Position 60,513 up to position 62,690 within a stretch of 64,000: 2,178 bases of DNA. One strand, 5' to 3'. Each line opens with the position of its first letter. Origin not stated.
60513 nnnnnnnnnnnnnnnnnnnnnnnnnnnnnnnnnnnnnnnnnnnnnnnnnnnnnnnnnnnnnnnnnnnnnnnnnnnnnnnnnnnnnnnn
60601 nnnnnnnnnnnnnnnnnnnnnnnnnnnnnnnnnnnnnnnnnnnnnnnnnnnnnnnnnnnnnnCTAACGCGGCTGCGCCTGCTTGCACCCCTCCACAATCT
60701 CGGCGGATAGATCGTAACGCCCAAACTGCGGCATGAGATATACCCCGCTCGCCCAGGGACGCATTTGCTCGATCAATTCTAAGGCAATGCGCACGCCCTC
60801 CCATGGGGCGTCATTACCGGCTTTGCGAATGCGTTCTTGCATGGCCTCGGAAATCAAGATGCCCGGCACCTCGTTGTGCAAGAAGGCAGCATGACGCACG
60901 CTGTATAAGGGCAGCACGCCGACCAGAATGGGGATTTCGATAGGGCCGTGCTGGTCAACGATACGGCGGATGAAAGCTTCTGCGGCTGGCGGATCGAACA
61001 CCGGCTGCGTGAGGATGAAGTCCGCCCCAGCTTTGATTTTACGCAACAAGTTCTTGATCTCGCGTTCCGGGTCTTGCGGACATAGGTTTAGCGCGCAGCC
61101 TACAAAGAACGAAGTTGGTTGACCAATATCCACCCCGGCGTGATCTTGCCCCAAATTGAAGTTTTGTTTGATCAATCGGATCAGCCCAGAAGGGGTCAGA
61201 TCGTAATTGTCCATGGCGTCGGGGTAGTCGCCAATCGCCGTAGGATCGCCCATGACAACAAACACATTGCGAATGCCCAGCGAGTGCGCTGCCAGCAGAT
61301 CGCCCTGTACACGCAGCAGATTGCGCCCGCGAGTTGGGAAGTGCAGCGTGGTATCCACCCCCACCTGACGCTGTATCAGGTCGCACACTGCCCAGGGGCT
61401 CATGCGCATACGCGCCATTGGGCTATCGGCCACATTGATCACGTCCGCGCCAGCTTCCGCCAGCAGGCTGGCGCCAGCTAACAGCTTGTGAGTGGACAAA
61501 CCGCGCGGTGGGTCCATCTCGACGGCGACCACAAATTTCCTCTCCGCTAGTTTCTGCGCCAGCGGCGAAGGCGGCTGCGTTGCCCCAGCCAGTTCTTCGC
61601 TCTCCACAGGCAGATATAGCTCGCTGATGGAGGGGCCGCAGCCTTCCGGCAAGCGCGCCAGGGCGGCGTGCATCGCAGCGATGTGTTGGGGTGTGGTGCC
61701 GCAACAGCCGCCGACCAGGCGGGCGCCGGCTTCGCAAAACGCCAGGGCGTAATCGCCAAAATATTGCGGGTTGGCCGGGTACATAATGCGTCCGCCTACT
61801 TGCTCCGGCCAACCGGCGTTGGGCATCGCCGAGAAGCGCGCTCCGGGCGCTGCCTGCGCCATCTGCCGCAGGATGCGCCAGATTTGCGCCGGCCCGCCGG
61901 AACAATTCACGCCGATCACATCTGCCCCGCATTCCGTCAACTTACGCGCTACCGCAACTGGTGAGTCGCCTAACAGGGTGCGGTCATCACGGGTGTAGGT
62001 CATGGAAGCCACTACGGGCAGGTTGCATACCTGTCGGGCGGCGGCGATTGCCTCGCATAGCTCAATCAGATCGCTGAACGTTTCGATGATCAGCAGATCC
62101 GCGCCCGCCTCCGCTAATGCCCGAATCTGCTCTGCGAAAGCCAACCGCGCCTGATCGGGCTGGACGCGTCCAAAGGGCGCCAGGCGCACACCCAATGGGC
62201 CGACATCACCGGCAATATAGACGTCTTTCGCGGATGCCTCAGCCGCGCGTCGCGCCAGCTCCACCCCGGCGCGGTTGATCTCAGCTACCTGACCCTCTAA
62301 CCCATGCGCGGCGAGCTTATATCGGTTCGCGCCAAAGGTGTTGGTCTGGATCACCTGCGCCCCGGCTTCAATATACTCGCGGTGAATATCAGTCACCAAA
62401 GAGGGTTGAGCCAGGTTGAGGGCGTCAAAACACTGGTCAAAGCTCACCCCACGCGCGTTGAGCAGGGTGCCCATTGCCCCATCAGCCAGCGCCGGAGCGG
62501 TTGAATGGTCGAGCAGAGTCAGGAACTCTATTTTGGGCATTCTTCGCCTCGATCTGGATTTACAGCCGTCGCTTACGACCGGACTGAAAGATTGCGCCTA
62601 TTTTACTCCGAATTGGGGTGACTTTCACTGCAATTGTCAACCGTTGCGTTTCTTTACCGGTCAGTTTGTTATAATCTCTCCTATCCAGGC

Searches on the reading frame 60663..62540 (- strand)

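Call 51: search_protein_families(library=pfam, proteins=[window:60663-62540:-], max_evalue=0.00001)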
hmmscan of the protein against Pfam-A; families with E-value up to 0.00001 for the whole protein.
window:60663-62540:- (625 aa): 2 families
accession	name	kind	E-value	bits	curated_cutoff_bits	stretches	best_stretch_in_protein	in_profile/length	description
PF02574.22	S-methyl_trans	-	1.9e-74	251.5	22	1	18-294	2-283/283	Homocysteine S-methyltransferase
PF02219.23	MTHFR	-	1.3e-26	94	24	1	328-588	3-255/287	Methylenetetrahydrofolate reductase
